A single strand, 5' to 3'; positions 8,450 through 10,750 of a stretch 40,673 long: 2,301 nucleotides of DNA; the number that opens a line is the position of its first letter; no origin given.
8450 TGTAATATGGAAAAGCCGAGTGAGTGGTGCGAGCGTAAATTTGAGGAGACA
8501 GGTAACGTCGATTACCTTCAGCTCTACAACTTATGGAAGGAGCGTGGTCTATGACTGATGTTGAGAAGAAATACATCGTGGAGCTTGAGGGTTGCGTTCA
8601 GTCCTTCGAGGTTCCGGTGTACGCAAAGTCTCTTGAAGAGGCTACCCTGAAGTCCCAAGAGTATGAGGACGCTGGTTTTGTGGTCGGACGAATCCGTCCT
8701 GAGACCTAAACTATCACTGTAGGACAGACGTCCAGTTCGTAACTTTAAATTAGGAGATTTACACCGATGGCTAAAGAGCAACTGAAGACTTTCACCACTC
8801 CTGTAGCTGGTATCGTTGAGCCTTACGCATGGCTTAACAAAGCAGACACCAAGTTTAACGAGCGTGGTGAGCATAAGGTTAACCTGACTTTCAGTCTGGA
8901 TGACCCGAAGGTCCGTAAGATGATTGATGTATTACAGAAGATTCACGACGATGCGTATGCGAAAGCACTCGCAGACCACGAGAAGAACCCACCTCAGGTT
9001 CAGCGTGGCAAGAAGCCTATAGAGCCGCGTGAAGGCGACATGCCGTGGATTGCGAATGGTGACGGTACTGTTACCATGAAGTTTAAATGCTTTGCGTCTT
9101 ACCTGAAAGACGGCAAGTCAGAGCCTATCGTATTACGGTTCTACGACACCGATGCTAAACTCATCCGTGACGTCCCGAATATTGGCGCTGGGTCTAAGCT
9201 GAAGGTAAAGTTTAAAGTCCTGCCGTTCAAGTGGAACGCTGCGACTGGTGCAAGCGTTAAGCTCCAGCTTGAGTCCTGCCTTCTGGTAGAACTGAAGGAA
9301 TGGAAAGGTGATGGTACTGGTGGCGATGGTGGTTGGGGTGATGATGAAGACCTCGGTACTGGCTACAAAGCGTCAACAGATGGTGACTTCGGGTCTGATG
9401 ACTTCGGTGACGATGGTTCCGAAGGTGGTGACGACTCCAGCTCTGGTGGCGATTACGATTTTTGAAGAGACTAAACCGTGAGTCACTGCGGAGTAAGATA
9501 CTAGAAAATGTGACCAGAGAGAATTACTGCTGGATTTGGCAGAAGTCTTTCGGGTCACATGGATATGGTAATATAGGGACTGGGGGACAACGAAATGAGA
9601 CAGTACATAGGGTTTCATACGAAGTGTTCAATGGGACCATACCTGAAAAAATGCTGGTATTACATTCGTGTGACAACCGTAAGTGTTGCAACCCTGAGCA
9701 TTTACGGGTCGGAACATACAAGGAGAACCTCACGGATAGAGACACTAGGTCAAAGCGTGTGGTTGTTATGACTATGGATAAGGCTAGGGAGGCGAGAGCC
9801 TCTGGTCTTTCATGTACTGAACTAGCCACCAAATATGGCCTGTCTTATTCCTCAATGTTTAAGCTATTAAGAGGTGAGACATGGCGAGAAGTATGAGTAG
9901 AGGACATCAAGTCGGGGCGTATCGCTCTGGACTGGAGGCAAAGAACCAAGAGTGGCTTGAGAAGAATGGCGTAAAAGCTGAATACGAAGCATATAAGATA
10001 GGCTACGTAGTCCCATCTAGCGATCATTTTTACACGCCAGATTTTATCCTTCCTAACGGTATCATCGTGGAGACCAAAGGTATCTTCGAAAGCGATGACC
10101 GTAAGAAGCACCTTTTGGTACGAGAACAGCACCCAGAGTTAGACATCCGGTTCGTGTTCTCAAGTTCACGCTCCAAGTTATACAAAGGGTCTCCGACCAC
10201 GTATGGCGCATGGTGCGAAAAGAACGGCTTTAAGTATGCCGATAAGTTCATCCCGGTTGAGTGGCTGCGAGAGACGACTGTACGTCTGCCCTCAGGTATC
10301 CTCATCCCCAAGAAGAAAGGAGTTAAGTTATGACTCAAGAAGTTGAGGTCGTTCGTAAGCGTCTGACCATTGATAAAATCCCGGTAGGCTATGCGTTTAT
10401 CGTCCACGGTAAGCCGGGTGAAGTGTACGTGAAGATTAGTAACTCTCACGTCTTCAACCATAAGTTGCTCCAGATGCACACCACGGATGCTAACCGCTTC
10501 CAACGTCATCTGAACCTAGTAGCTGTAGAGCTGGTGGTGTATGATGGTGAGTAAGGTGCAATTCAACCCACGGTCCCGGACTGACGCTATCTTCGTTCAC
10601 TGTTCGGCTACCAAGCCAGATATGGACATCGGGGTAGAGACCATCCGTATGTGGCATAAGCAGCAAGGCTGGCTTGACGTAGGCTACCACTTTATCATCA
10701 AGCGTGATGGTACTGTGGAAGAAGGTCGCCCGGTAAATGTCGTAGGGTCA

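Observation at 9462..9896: HNH homing endonuclease inserted between SSB and endonuclease I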

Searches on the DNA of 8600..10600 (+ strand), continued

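Call 42: search_dna_similar(query=L005:2100-2340:+, collection=phages, mode=near, max_rows=60, rows=spread)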
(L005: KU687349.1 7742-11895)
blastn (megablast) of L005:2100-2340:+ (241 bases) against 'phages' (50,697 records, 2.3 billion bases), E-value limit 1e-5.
Records with a match: 214; places in all: 215; records where one place covers at least 80% of the query: 201.
Best place of each record, by identity: >=99% 3; 95-99% 140; 90-95% 15; 80-90% 56.
By first word of the organism name: Escherichia 84; Salmonella 59; Enterobacter 18; Kayfunavirus 17; Citrobacter 8; Shigella 6; Klebsiella 5; Cronobacter 5; Bacteriophage 2; Providencia 1; and 9 more.
By host as written in the record: Escherichia coli 45; Salmonella enterica subsp. enterica serovar Typhi 28; - 26; Salmonella enterica subsp. enterica serovar Typhi strain BRD948 10; Enterobacter cloacae 7; Citrobacter freundii CF3 5; Salmonella enterica subsp. enterica serovar Paratyphi C 5; Klebsiella pneumoniae 4; and 57 more.
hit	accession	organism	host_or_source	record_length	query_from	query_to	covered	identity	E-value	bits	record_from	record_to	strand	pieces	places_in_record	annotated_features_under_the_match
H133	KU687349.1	Citrobacter phage SH3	Citrobacter freundii CF3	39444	1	241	100%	100.0%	2e-123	446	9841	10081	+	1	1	endonuclease | helix-destabilizing protein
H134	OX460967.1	Kayfunavirus sp. EcoIv41_Bia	wastewater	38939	1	241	100%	98.8%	2e-118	429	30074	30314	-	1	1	record has no annotation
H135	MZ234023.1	Escherichia phage vB_EcoP-101120B2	Escherichia coli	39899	1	241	100%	98.3%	1e-116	424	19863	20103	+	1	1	endonuclease I | single-stranded DNA-binding protein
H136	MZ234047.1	Escherichia phage vB_EcoP-PM139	Escherichia coli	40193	1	241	100%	98.3%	1e-116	424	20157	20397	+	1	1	endonuclease I | single-stranded DNA-binding protein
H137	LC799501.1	Morganella phage MopsHU1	Morganella psychrotolerans Mps.8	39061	1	241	100%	98.3%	1e-116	424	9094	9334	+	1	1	Endonuclease I | DUF2815 family protein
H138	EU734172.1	Escherichia phage EcoDS1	Escherichia coli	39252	1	241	100%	97.9%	5e-115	418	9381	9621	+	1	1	3: gp3 | 2.5: gp2.5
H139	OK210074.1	Enterobacter phage KKP_3263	Enterobacter ludwigii KKP 3083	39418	1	241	100%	97.9%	5e-115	418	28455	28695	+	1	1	endonuclease I | single-stranded DNA-binding protein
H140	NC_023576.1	Citrobacter phage CR44b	Citrobacter rodentium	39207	1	241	100%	97.9%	5e-115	418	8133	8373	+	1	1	2.55: hypothetical protein | 3: endonuclease | 3: misc_feature | 2.5: Gp2.5-like ssDNA binding protein and ssDNA annealing protein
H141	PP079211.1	Escherichia phage phiHAO1-1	Escherichia coli APEC E13010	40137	1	241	100%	97.5%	2e-113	412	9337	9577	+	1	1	HAO1_gp17: endonuclease | HAO1_gp16: ssDNA-binding protein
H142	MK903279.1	Escherichia phage Peacock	Escherichia coli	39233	1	241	100%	97.5%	2e-113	412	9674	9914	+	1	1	endonuclease I | ssDNA binding protein | ribosome_binding_site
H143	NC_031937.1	Escherichia phage LM33_P1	Escherichia coli strain LM33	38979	1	241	100%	97.5%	2e-113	412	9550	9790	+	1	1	endonuclease | Gp2.5-like ssDNA binding protein and ssDNA annealing protein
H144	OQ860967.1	Salmonella phage ST57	Salmonella enterica subsp. enterica ...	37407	1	241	100%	97.5%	2e-113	412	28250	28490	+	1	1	endonuclease I | single-stranded DNA-binding protein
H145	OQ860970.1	Salmonella phage ST53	Salmonella enterica subsp. enterica ...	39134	1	241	100%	97.5%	2e-113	412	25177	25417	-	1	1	endonuclease I | single-stranded DNA-binding protein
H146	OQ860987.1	Salmonella phage ST1_da Silva-2023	Salmonella enterica subsp. enterica ...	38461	1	241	100%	97.5%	2e-113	412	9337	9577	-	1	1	endonuclease I | single-stranded DNA-binding protein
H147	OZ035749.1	Kayfunavirus PDP351P4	-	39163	1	241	100%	97.5%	2e-113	412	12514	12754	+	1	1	record has no annotation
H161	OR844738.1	Escherichia phage ECO104 4-5-2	Escherichia coli O104:H4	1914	1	241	100%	96.3%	2e-108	396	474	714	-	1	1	record has no annotation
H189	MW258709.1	Kosakonia phage Kc166A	Kosakonia cowanii CB166A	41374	83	241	66%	90.1%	1e-51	207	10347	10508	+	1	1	endonuclease I | single-stranded DNA-binding protein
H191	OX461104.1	Kayfunavirus sp. EcoIv10b_Midid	wastewater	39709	1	104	43%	90.9%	2e-19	177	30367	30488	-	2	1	record has no annotation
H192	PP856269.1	Escherichia phage UFJF_EcSW4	Escherichia coli ATCC 11775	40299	1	104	43%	88.5%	5e-26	122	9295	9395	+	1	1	ssDNA-binding protein | putative HNH endonuclease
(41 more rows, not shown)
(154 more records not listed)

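Call 58: get_annotated_region(hit=H192, flank=1500)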
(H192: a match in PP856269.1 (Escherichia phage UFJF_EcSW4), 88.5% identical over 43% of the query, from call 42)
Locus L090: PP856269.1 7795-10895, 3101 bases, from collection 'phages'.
description: Escherichia phage UFJF_EcSW4, complete genome.
organism: Escherichia phage UFJF_EcSW4 (NCBI taxid 3366611)
taxonomy: Viruses; Duplodnaviria; Heunggongvirae; Uroviricota; Caudoviricetes; Autographiviridae; Studiervirinae; Kayfunavirus
host: Escherichia coli ATCC 11775; source: polluted stream water; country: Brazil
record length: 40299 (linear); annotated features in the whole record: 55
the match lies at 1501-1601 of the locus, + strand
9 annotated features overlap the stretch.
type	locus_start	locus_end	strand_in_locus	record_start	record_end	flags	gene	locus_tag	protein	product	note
CDS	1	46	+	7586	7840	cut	-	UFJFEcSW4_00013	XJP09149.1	hypothetical protein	-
CDS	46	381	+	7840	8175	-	-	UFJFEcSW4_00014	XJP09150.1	nucleotide kinase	-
CDS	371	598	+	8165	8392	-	-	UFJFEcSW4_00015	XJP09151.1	hypothetical protein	-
CDS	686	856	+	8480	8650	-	-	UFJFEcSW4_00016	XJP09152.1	RNA polymerase inhibitor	bacterial RNA polymerase inhibitor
CDS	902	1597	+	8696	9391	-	-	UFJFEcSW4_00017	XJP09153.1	ssDNA-binding protein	-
CDS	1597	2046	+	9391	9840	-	-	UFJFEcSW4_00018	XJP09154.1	putative HNH endonuclease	-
CDS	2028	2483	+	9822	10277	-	-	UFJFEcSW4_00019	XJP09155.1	endonuclease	-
CDS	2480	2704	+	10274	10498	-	-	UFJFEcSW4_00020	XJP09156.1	hypothetical protein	-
CDS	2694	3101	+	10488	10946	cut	-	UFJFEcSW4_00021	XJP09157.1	endolysin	-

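Call 59: get_annotated_region(hit=H191, flank=1500)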
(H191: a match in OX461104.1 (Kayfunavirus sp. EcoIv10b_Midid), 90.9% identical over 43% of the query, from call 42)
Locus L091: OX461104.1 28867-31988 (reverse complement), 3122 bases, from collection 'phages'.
description: Kayfunavirus sp. EcoIv10b_Midid genome assembly, chromosome: Midid.
organism: Kayfunavirus sp. EcoIv10b_Midid (NCBI taxid 3037395)
taxonomy: Viruses; Duplodnaviria; Heunggongvirae; Uroviricota; Caudoviricetes; Autographiviridae; Studiervirinae; Kayfunavirus
host: -; source: wastewater; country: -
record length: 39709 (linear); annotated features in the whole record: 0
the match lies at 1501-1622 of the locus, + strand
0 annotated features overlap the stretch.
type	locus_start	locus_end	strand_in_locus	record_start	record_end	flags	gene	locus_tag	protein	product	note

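Call 60: get_annotated_region(hit=H2, flank=1000)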
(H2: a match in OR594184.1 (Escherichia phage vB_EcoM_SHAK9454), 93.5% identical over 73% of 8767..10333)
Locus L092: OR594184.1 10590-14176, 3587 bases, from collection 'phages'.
description: UNVERIFIED: Escherichia phage vB_EcoM_SHAK9454, complete genome.
organism: Escherichia phage vB_EcoM_SHAK9454 (NCBI taxid 3093957)
taxonomy: Viruses; Duplodnaviria; Heunggongvirae; Uroviricota; Caudoviricetes; Autographiviridae; Studiervirinae; Kayfunavirus
host: Escherichia sp.; source: Luggage Point Wastewater Treatment Plant; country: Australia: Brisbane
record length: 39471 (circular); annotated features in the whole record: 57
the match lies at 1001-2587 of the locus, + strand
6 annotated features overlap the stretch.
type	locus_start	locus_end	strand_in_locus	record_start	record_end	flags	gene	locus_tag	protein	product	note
misc_feature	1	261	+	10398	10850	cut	-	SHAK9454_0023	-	-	similar to hypothetical protein; phrog=16385; top_hit=KY962008_p15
misc_feature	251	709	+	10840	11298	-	-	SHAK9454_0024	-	-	similar to amidase; phrog=822; top_hit=NC_017980_p11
misc_feature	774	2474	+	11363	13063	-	-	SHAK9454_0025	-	-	similar to DNA primase/helicase; phrog=239; top_hit=NC_031029_p115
misc_feature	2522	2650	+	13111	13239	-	-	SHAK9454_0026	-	-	similar to hypothetical protein; phrog=13039; top_hit=NC_023548_p27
misc_feature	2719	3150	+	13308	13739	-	-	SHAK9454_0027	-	-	similar to endonuclease VII; phrog=2633; top_hit=JF704113_p96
misc_feature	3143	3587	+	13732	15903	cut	-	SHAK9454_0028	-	-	similar to DNA polymerase I; phrog=15971; top_hit=NC_006882_p18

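Call 61: get_annotated_region(hit=H189, flank=1500)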
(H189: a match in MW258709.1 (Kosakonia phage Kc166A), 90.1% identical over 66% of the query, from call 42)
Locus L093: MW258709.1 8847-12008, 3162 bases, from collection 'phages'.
description: Kosakonia phage Kc166A, complete genome.
organism: Kosakonia phage Kc166A (NCBI taxid 2801381)
taxonomy: Viruses; Duplodnaviria; Heunggongvirae; Uroviricota; Caudoviricetes; Autographiviridae; Studiervirinae; Kayfunavirus
host: Kosakonia cowanii CB166A; source: -; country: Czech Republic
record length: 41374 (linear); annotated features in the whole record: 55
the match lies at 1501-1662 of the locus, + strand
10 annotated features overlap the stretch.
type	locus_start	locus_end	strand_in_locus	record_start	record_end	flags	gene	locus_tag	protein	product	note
CDS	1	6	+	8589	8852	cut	-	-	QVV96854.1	hypothetical protein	-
CDS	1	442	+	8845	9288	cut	-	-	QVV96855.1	nucleotide kinase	-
CDS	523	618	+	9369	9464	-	-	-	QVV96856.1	hypothetical protein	-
CDS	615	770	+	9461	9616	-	-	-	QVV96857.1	host RNA polymerase inhibitor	host RNA polymerase inhibitor, T7-like gp2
CDS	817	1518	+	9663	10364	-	-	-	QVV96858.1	single-stranded DNA-binding protein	-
CDS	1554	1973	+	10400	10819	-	-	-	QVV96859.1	endonuclease I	-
CDS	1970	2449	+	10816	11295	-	-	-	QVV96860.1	hypothetical protein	-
CDS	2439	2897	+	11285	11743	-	-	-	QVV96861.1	endolysin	-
CDS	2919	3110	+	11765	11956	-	-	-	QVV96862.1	hypothetical protein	-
CDS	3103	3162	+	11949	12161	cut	-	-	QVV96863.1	hypothetical protein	-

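Call 65: search_dna_similar(query=window:9897-10060:+, collection=phages, mode=distant, max_rows=40)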
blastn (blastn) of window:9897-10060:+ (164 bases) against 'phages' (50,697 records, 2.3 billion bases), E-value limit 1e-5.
Records with a match: 216; places in all: 217; records where one place covers at least 80% of the query: 202.
Best place of each record, by identity: 90-95% 2; 80-90% 15; 60-80% 199.
By first word of the organism name: Escherichia 90; Salmonella 58; Kayfunavirus 17; Enterobacter 17; Citrobacter 7; Shigella 6; Klebsiella 5; Cronobacter 5; Bacteriophage 2; Enterobacteria 1; and 8 more.
By host as written in the record: Escherichia coli 48; Salmonella enterica subsp. enterica serovar Typhi 28; - 26; Salmonella enterica subsp. enterica serovar Typhi strain BRD948 10; Enterobacter cloacae 7; Salmonella enterica subsp. enterica serovar Paratyphi C 5; Klebsiella pneumoniae 4; Citrobacter rodentium 4; and 55 more.
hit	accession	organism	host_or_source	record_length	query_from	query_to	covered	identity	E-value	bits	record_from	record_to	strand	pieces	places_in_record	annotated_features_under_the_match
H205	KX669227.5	Escherichia phage ZG49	Escherichia coli 49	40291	1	164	100%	92.7%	2e-62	242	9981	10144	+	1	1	endonuclease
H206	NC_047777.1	Escherichia phage ZG49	Escherichia coli 49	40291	1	164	100%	92.7%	2e-62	242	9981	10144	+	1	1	endonuclease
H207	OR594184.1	Escherichia phage vB_EcoM_SHAK9454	Escherichia sp.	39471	3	164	99%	87.0%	8e-49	198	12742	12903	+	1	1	similar to DNA primase/helicase; phrog=239; top_hit=NC_031029_p115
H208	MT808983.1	Escherichia phage TM1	Escherichia coli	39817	3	164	99%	86.4%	1e-47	194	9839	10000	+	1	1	endonuclease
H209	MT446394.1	Escherichia virus TH20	Escherichia coli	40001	4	164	98%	82.0%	2e-37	160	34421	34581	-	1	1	record has no annotation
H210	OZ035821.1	Kayfunavirus PDP21P1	-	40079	15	164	91%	75.3%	1e-20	104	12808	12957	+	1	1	record has no annotation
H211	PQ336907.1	Salmonella phage CHRF_10037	Salmonella enterica subsp. enterica ...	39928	15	164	91%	75.3%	1e-20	104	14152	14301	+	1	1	endonuclease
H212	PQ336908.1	Salmonella phage CHRF_20041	Salmonella enterica subsp. enterica ...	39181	15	164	91%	75.3%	1e-20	104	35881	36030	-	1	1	endonuclease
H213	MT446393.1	Escherichia virus TH16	Escherichia coli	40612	15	164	91%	74.7%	2e-19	100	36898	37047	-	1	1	record has no annotation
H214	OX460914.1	Kayfunavirus sp. EcoIv39_Milel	wastewater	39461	15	164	91%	74.7%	2e-19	100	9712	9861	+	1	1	record has no annotation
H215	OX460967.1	Kayfunavirus sp. EcoIv41_Bia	wastewater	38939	15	164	91%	74.7%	2e-19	100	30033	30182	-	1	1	record has no annotation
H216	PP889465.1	Klebsiella phage phi1_146013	Klebsiella pneumoniae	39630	15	164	91%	74.7%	2e-19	100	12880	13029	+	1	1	endonuclease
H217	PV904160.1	Klebsiella phage SAKp10309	Klebsiella pneumoniae MTCC 10309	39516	15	164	91%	74.0%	7e-18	96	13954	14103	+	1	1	endonuclease I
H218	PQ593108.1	Escherichia phage MirsaeidiM_Esher7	Escherichia coli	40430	15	164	91%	74.0%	7e-18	96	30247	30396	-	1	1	endonuclease I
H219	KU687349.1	Citrobacter phage SH3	Citrobacter freundii CF3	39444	15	164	91%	74.0%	7e-18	96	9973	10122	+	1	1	endonuclease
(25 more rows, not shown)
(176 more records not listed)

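Call 66: search_rna_families(source=window, start=8600, end=10600, threshold=evalue, max_evalue=1)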
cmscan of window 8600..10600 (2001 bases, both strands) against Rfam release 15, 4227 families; matches with E-value up to 1: 0.
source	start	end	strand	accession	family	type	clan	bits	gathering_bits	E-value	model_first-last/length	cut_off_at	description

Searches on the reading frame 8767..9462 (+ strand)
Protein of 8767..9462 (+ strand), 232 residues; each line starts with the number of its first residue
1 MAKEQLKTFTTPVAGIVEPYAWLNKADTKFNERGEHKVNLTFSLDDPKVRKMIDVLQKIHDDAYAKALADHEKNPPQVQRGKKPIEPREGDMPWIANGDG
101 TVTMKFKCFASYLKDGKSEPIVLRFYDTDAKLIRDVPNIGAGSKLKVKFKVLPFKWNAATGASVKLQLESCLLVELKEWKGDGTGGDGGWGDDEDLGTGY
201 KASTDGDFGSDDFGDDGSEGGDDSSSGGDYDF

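Call 3: search_protein_families(library=pfam, proteins=[window:8767-9462:+], max_evalue=0.01)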
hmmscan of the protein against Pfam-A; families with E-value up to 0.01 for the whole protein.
window:8767-9462:+ (232 aa): 1 family
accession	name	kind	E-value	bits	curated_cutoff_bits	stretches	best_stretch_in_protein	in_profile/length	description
PF21265.3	SBB_T7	-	2.3e-72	242.5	27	1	15-176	2-169/169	Single-stranded DNA-binding protein, Bacteriophage T7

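Call 4: search_protein_families(library=phrogs, proteins=[window:8767-9462:+], max_evalue=0.001)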
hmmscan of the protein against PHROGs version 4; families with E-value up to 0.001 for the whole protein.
window:8767-9462:+ (232 aa): 1 family
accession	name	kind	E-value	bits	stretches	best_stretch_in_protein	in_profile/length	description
phrog_112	-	DNA, RNA and nucleotide metabolism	1.6e-42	147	1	1-216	14-208/265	Gp2.5-like ssDNA binding protein and ssDNA annealing protein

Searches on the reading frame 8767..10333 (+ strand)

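Call 44: search_protein_families(library=pfam, proteins=[L003:3084-3536:+], max_evalue=1)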
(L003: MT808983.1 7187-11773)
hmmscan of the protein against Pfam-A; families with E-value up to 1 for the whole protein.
L003:3084-3536:+ (151 aa): 0 families
